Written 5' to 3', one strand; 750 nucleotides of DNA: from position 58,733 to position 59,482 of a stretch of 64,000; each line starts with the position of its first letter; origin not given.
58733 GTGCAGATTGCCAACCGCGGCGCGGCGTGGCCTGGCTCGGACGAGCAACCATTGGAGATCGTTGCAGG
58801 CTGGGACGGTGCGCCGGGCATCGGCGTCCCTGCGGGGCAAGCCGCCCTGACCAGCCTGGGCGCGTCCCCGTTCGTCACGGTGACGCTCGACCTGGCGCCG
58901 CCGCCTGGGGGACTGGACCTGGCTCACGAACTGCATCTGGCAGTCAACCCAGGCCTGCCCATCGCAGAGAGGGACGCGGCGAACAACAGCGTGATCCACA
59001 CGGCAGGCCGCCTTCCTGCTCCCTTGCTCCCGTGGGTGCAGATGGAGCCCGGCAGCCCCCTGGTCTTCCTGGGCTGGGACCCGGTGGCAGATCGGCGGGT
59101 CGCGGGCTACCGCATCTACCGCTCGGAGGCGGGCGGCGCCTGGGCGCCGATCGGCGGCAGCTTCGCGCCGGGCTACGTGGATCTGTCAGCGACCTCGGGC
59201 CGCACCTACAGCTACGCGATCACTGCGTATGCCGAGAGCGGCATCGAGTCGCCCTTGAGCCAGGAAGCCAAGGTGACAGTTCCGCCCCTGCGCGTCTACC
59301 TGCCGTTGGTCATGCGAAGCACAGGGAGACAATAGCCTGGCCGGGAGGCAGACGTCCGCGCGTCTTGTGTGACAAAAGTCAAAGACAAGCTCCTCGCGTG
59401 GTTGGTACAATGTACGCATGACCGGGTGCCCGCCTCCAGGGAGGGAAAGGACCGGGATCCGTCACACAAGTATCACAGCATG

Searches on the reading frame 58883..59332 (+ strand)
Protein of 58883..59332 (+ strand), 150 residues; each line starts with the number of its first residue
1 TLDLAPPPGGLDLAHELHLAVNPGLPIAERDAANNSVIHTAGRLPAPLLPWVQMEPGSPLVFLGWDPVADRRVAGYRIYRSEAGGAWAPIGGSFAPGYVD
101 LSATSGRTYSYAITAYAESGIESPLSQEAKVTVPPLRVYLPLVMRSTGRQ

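Call 72: search_protein_families(library=ncbifam, proteins=[window:58883-59332:+], max_evalue=10)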
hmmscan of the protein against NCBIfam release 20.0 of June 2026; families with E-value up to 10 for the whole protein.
window:58883-59332:+ (150 aa): 3 families
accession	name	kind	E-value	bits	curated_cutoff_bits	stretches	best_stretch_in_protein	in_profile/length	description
NF041611.1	exoglucan_CbhB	equivalog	0.0075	14.3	1950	1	60-133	816-886/997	exoglucanase CbhB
NF053834.1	ultrashort_CTERM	domain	2.4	8.6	10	1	137-145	2-10/10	YLP-box putative sorting motif-containing protein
NF050076.1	sort_motif_YLP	domain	6.9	7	15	1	137-145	3-11/11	YLP-box putative sorting motif-containing protein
